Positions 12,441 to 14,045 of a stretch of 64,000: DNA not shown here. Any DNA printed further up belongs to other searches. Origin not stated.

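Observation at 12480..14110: Low-GC (~40%) island carrying a lone archaeal-type P-loop NTPase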

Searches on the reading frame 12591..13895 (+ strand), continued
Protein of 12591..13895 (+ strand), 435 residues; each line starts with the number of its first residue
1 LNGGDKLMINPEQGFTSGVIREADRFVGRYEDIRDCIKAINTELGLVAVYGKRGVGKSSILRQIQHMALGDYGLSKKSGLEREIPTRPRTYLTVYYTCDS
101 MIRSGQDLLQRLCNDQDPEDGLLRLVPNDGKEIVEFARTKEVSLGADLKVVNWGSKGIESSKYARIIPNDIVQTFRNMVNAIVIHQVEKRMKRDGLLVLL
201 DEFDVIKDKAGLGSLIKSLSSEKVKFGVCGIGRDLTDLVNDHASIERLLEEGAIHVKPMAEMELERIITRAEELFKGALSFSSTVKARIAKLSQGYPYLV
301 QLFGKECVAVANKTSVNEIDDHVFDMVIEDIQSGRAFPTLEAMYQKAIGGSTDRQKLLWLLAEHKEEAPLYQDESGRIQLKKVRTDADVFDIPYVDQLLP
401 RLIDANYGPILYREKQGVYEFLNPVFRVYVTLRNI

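Call 72: fold_search(model_id=the predicted structure, library=viral)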
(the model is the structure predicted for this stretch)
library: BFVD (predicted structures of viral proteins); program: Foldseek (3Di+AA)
matches with E <= 10: 629; with E <= 0.001: 38
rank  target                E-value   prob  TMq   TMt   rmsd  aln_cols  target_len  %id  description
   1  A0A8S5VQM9            1.8e-06  1.00  0.31  0.21  12.2       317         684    9  (no name in the UniProt tables at hand)
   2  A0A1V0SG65            8.8e-06  1.00  0.31  0.21  18.7       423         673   12  Replication factor C large subunit [Hokovirus HKV1]
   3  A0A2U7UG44            1.1e-05  1.00  0.41  0.43  11.1       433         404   10  Replication factor C subunit [Pandoravirus macleodensis]
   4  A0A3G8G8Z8            1.1e-05  1.00  0.20  0.14  19.3       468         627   12  (no name in the UniProt tables at hand)
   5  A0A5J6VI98            1.5e-05  1.00  0.38  0.50   9.9       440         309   11  ATPase family protein [Megaviridae environmental sample]
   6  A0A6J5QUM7            1.6e-05  1.00  0.41  0.42  11.6       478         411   11  DNA-directed DNA polymerase [uncultured Caudovirales phage]
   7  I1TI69                1.6e-05  1.00  0.24  0.19  18.9       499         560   13  (no name in the UniProt tables at hand)
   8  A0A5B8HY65            2.0e-05  1.00  0.38  0.46  11.1       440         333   11  Uncharacterized protein [Mimiviridae sp. ChoanoV1]
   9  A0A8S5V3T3            2.3e-05  1.00  0.39  0.23   9.1       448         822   11  NLR family CARD domain-containing protein-inhibition, Muti-domain, Innate Immunity, Phosphorylation [Siphoviridae sp. cteDy1]
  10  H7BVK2                2.4e-05  1.00  0.35  0.63   6.9       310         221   13  (no name in the UniProt tables at hand)
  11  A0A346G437            2.5e-05  1.00  0.42  0.50  10.7       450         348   12  (no name in the UniProt tables at hand)
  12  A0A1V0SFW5            3.1e-05  1.00  0.39  0.36  10.5       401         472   10  Replication factor C small subunit [Hokovirus HKV1]
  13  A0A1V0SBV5            3.1e-05  1.00  0.28  0.19  12.0       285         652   13  Replication factor C small subunit [Catovirus CTV1]
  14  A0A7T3                4.4e-05  1.00  0.37  0.42  10.8       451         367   13  HolB-like ATPase involved in DNA replication [Microcystis phage LMM01]
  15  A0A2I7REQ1            5.1e-05  1.00  0.41  0.25  11.8       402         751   12  (no name in the UniProt tables at hand)
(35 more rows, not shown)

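Call 73: search_protein_families(library=padloc, proteins=[L014:7490-9817:+, L014:9850-11244:+, L009:7391-9196:-, L011:5531-6745:-, L005:5089-5799:+, L005:2900-4165:-, L005:1819-2730:-, L010:7907-8650:+, L010:3190-4080:+, L011:2523-4382:-], max_evalue=0.00001)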
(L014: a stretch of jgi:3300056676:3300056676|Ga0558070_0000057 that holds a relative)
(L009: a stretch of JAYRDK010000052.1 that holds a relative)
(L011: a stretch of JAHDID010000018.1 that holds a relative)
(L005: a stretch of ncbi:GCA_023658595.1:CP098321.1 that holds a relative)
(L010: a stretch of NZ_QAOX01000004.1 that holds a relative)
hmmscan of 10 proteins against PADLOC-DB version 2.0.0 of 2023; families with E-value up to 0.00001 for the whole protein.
L014:7490-9817:+ (776 aa): 28 families (the best 25 are shown)
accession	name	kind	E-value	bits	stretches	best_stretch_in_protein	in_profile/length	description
PDLC03034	MTase_I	-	0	1102.7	3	9-502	7-504/672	Type I methyltransferase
PDLC03318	MTase_II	-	6e-68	227.8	2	139-501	146-532/723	Type II methyltransferase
PDLC03021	MTase_I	-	2.2e-43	146.8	2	267-439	105-268/491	Type I methyltransferase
PDLC03018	MTase_I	-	3.7e-42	142.7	1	47-636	12-610/749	Type I methyltransferase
PDLC04134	mad2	-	4e-38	129.5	1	60-683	5-488/492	mads_2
PDLC03030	MTase_I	-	8.6e-34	115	1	58-637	49-590/670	Type I methyltransferase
PDLC03026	MTase_I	-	2.6e-28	97.4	2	218-383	28-202/487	Type I methyltransferase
PDLC03218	MTase_II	-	6.2e-25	85.8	2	553-630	405-483/532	Type II methyltransferase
PDLC03025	MTase_I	-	4e-22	76.6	2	559-747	301-475/569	Type I methyltransferase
PDLC03317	MTase_II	-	1.7e-17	61.1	2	277-432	249-412/831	Type II methyltransferase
PDLC03031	MTase_I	-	2.1e-14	50.7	1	291-370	146-231/834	Type I methyltransferase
PDLC03022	MTase_I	-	2.2e-14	50.8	1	539-628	319-406/857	Type I methyltransferase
PDLC03024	MTase_I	-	1.3e-13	48.3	1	545-598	478-531/628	Type I methyltransferase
PDLC03033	MTase_I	-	2.7e-13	47.7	1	554-632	346-425/541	Type I methyltransferase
PDLC03285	MTase_II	-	7.7e-12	43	1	522-628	113-217/413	Type II methyltransferase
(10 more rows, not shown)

L014:9850-11244:+ (465 aa): 54 families (the best 25 are shown)
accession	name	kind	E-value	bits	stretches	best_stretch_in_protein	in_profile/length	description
PDLC04137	mad5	-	8.2e-24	82.5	2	283-442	22-176/392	mads_5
PDLC03179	Specificity_I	-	1.6e-21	74.9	2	52-186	409-544/589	Type I specificity subunit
PDLC03169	Specificity_I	-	2.3e-21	74.7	2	50-184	232-369/461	Type I specificity subunit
PDLC03120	Specificity_I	-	4.4e-21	73.6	1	14-217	241-445/515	Type I specificity subunit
PDLC03095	Specificity_I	-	2.3e-20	70.8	2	15-216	252-454/473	Type I specificity subunit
PDLC03155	Specificity_I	-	3.5e-20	70.4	1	18-294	14-295/520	Type I specificity subunit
PDLC03069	Specificity_I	-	2e-17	61.4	2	51-184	203-341/387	Type I specificity subunit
PDLC03105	Specificity_I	-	2.5e-17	61.5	2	283-430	258-403/448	Type I specificity subunit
PDLC03086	Specificity_I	-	7.4e-16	56.1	2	62-183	34-156/458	Type I specificity subunit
PDLC03072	Specificity_I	-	1.5e-15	55.2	2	284-429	258-404/448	Type I specificity subunit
PDLC03181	Specificity_I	-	2e-15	54.4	1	98-462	87-447/454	Type I specificity subunit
PDLC03168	Specificity_I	-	8.7e-15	53.1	2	60-180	27-145/459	Type I specificity subunit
PDLC03100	Specificity_I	-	1.3e-14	52.5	2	45-196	201-358/392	Type I specificity subunit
PDLC03189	Specificity_I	-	3.7e-14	50.4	1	62-179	247-362/459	Type I specificity subunit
PDLC03089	Specificity_I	-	7.6e-14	49.6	2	310-425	52-165/446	Type I specificity subunit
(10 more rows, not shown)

L009:7391-9196:- (602 aa): 2 families
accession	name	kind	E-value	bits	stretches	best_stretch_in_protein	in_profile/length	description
PDLC02357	AbiU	-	1.5e-27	95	1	249-528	240-486/537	AbiU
PDLC02207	MzaE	-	7.5e-15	52.5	1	217-408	208-392/598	-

L011:5531-6745:- (405 aa): 1 family
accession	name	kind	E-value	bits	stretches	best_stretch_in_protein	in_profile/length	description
PDLC03825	spbK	-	1.7e-38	130.8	1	2-156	149-306/308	-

L005:5089-5799:+ (237 aa): 14 families
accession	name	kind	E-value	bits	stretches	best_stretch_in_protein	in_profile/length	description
PDLC04936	PDC-S15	-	8.2e-97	322.2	1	4-236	69-297/300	-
PDLC04933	PDC-S15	-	6.8e-75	250.2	1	4-235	54-280/286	-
PDLC04930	PDC-S15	-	6.2e-48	161.7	1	5-234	59-278/380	-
PDLC04927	PDC-S15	-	2.8e-38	129.9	1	5-234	63-301/422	-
PDLC04938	PDC-S15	-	3.4e-37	126.4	2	3-80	91-169/276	-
PDLC04939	PDC-S15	-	1.2e-25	88.4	1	5-72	56-123/487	-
PDLC04937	PDC-S15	-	5.6e-24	83.1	2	31-84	98-150/254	-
PDLC04926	PDC-S15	-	1.1e-19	68.7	1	13-223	73-282/300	-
PDLC04929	PDC-S15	-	2e-14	52.2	1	25-233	89-299/308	-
PDLC04934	PDC-S15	-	2.4e-13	47.9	1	35-66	125-156/416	-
PDLC04931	PDC-S15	-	5.9e-13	47.2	1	155-227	184-264/282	-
PDLC04940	PDC-S15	-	1.2e-09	36.1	0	33-70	128-165/280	-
PDLC04932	PDC-S15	-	1.7e-09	35.5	1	26-229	107-313/324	-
PDLC04935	PDC-S15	-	4.2e-06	23.9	0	31-65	196-230/535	-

L005:2900-4165:- (422 aa): 0 families

L005:1819-2730:- (304 aa): 0 families

L010:7907-8650:+ (248 aa): 0 families

L010:3190-4080:+ (297 aa): 4 families
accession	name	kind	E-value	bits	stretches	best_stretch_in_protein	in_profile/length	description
PDLC04990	PDC-S31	-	2.5e-42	143.5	1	5-261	6-253/259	-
PDLC04994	PDC-S31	-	8e-24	82.4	1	3-208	14-206/273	-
PDLC04991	PDC-S31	-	3.9e-21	73.7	1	106-249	55-187/208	-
PDLC04992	PDC-S31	-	1.4e-09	36.1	1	97-229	41-180/220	-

L011:2523-4382:- (620 aa): 0 families

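Call 78: find_homologous_proteins(query=P0130)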
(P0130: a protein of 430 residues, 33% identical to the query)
Query P0130 (430 aa): 264 proteins with E <= 0.001 among 8000 candidates; the best 120 are listed.
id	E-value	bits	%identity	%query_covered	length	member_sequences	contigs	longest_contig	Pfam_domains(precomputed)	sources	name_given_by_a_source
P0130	3.4e-281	950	100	100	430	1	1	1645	-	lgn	-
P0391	2.7e-173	595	63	100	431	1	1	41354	-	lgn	-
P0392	6.7e-120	419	48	99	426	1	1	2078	PF20703.4,PF13191.13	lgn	-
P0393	2.0e-119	417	46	99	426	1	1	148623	PF20703.4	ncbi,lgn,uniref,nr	ncbi:hypothetical protein SAMN04488057_11257 [Cyclobacterium lianum]|uniref:AAA ATPase domain-contai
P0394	2.5e-119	417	49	99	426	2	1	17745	PF20703.4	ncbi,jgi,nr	ncbi:MAG: hypothetical protein PF481_02685 [Bacteroidales bacterium]|jgi:hypothetical protein|nr:hyp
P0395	1.8e-118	414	48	98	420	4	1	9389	-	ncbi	ncbi:MAG: hypothetical protein ACRC80_38260 [Waterburya sp.]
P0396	2.3e-118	414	48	99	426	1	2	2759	PF20703.4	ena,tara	tara:strand:- start:453 stop:1733 length:1281 start_codon:yes stop_codon:yes gene_type:complete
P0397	6.7e-118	412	48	99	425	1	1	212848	PF20703.4,PF13191.13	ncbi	-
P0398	2.4e-117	410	48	97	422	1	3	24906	-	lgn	-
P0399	3.0e-117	410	48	99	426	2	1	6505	PF20703.4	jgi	jgi:hypothetical protein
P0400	3.7e-117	410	48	99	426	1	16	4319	PF20703.4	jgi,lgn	jgi:hypothetical protein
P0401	7.1e-117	409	47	99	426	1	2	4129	PF20703.4,PF13191.13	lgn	-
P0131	8.3e-117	409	48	99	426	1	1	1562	PF20703.4,PF13191.13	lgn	-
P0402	9.8e-117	408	48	99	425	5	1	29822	PF20703.4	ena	-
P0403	1.6e-116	408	47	99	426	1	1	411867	PF20703.4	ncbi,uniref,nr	ncbi:hypothetical protein [uncultured Aquimarina sp.]|uniref:hypothetical protein n=1 Tax=uncultured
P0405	2.1e-115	404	48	99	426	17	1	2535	PF20703.4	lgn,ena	-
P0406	5.6e-115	403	47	99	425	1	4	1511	PF20703.4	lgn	-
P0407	3.3e-114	400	47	97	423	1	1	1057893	-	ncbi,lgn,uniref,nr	ncbi:hypothetical protein CLV51_103313 [Chitinophaga niastensis]|uniref:AAA+ ATPase domain-containin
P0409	1.5e-113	398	46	99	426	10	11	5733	PF20703.4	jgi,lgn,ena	jgi:hypothetical protein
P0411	6.1e-113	396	45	97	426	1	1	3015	PF20703.4,PF13191.13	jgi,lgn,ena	-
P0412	6.3e-113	396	45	99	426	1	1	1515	PF20703.4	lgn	-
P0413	1.0e-112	395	46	99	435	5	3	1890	PF20703.4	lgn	-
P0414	1.7e-112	394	46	98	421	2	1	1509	PF20703.4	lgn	-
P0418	1.1e-111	392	46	99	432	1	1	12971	PF20703.4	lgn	-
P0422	1.5e-110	388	47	98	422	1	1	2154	PF20703.4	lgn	-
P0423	2.7e-110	387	45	97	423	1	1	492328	PF20703.4,PF01637.25,PF13191.13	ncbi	-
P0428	8.4e-110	386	44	98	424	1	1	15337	PF20703.4,PF13191.13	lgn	-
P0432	3.5e-109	384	45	98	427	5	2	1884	PF20703.4,PF13481.13,PF13191.13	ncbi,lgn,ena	-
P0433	6.3e-109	383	47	99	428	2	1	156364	PF20703.4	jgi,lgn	jgi:hypothetical protein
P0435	9.5e-109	382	45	97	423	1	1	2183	PF20703.4,PF13191.13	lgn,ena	-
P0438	1.3e-108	382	45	98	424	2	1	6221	PF20703.4,PF13191.13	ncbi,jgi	jgi:AAA+ ATPase superfamily predicted ATPase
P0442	3.7e-107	377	45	97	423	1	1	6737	PF20703.4,PF01637.25,PF13191.13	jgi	jgi:Cdc6-like AAA superfamily ATPase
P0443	4.1e-107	377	44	98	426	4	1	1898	PF20703.4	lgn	-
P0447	1.8e-104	368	43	97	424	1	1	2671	PF20703.4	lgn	-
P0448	1.9e-103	365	42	98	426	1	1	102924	PF20703.4,PF13191.13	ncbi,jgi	-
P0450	6.4e-103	363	43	97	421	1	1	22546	PF13401.13,PF20703.4,PF13191.13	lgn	-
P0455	4.5e-101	357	44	97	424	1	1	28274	PF13401.13,PF20703.4,PF01637.25,PF13191.13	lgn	-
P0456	1.5e-100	355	44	99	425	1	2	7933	PF01637.25,PF13191.13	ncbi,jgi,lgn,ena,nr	ncbi:MAG: ATP-binding protein [Gammaproteobacteria bacterium]|nr:ATP-binding protein [Gammaproteobac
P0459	4.2e-100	354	42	98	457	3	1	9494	PF20703.4,PF13191.13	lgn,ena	-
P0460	6.3e-100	353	41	98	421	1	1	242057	PF20703.4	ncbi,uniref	ncbi:MAG: hypothetical protein ABJF11_06770 [Reichenbachiella sp.]|uniref:nSTAND1 domain-containing 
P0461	2.9e-99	351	44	98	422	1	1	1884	PF20703.4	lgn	-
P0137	4.0e-91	324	41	98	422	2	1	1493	PF20703.4,PF01637.25,PF13191.13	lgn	-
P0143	1.1e-87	313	39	98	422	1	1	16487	PF20703.4,PF01637.25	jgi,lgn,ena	-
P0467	1.2e-87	313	40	98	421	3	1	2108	PF20703.4,PF13191.13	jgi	-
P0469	6.8e-86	307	39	98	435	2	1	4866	PF20703.4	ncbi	-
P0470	1.6e-83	299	38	98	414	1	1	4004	PF20703.4,PF13191.13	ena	-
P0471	2.0e-81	292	40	98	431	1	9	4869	PF01637.25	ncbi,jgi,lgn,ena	jgi:hypothetical protein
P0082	2.1e-61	226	34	97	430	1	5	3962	PF20703.4,PF13191.13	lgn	-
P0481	3.8e-61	225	34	96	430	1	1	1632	PF20703.4,PF13191.13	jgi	-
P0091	4.3e-61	225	34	96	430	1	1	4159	PF20703.4,PF01637.25,PF13191.13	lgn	-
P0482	9.6e-61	224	34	97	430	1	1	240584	PF20703.4,PF13191.13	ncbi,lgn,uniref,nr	ncbi:AAA family ATPase [Halomonas sp. LES1]|uniref:AAA family ATPase n=1 Tax=Halomonas sp. LES1 TaxI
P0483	1.9e-60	223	34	97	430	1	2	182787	PF20703.4,PF13191.13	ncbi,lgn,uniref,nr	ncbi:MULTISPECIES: AAA family ATPase [unclassified Halomonas]|uniref:AAA family ATPase n=1 Tax=uncla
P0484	8.0e-60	221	35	96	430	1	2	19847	PF20703.4,PF01637.25,PF13191.13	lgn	-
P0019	2.1e-59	220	35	96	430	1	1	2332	PF20703.4,PF01637.25,PF13191.13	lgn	-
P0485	2.3e-59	219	34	96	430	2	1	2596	PF20703.4,PF01637.25,PF13191.13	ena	-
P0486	7.1e-59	218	33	97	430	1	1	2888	PF20703.4,PF01637.25,PF13191.13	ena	-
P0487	8.0e-59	218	34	96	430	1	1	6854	PF20703.4,PF01637.25,PF13191.13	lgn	-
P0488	1.3e-58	217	34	96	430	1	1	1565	PF20703.4,PF01637.25,PF13191.13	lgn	-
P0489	1.4e-58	217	33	96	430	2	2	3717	PF20703.4,PF01637.25,PF13191.13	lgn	-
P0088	1.5e-58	217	34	96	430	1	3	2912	PF20703.4,PF01637.25,PF13191.13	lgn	-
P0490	2.1e-58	216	33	96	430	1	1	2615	PF20703.4,PF01637.25,PF13191.13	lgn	-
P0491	4.5e-58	215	32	96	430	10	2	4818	PF20703.4,PF01637.25,PF13191.13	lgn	-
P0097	6.0e-58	215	33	96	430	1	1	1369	PF20703.4,PF13191.13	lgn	-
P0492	6.4e-58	215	33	96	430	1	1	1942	PF20703.4,PF01637.25,PF13191.13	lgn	-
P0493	8.2e-58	214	33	97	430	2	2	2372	PF20703.4,PF01637.25,PF13191.13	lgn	-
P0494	9.9e-58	214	33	97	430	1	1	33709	PF20703.4,PF01637.25,PF13191.13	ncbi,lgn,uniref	ncbi:MAG: hypothetical protein ACIAZJ_28510 [Gimesia chilikensis]|uniref:hypothetical protein n=1 Ta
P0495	1.8e-57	213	35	96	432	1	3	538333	PF20703.4,PF13191.13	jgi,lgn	jgi:Cdc6-like AAA superfamily ATPase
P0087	3.1e-57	212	34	96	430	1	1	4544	PF20703.4,PF13191.13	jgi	jgi:AAA+ ATPase superfamily predicted ATPase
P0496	3.7e-57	212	32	96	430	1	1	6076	PF20703.4,PF01637.25,PF13191.13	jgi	-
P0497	5.4e-57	212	33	96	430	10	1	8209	PF20703.4,PF01637.25,PF13191.13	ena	-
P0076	8.8e-57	211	33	97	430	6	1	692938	PF20703.4,PF13191.13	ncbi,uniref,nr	ncbi:hypothetical protein V0R48_00495 [Pseudomonas alcaligenes]|uniref:hypothetical protein n=1 Tax=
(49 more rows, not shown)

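Call 79: find_encoding_contigs(protein=P0407, flank=5000, max_places=1)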
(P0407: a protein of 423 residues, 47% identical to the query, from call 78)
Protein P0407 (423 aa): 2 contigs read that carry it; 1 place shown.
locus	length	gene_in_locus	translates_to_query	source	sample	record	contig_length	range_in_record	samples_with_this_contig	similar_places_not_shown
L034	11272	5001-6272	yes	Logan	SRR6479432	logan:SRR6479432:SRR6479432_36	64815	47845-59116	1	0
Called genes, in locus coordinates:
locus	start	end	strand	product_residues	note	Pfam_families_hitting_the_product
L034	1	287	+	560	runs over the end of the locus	-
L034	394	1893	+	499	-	-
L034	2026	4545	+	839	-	PF13620:CarboxypepD_reg (weak), PF13715:CarbopepD_reg_2, PF18939:DUF5686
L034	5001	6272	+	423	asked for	-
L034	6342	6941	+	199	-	PF07638:Sigma70_ECF (faint), PF04542:Sigma70_r2, PF08281:Sigma70_r4_2, PF04545:Sigma70_r4 (weak)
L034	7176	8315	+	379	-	PF04773:FecR, PF16344:FecR_C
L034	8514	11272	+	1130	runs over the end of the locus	PF07660:STN (faint), PF13620:CarboxypepD_reg, PF13715:CarbopepD_reg_2, PF07715:Plug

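Call 80: find_encoding_contigs(protein=P0393, flank=5000, max_places=1)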
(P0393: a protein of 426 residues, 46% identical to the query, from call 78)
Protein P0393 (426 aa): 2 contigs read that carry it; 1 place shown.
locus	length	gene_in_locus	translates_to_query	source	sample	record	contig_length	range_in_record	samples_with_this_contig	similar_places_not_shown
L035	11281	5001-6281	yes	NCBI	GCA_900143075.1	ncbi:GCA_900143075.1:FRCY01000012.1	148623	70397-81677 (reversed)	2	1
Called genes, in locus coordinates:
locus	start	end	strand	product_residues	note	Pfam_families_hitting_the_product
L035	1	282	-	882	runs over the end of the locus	PF19044:P-loop_TraG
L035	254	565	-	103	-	-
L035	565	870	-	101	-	PF13572:DUF4134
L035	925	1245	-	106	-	PF13572:DUF4134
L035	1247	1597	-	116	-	-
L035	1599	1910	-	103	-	-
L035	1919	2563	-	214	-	PF01656:CbiA, PF13614:AAA_31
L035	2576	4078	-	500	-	PF03432:Relaxase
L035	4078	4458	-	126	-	PF21983:NikA-like, PF01402:RHH_1 (faint)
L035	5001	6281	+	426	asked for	PF20703:nSTAND1 (faint)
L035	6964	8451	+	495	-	PF13476:AAA_23 (weak), PF13304:AAA_21, PF13175:AAA_15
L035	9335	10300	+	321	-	PF04471:Mrr_cat (weak)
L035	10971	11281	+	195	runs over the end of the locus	PF21845:DUF6904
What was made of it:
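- The sister-clade copy lies beside relaxase, TraG and ParA genes of an ICE (call 80).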
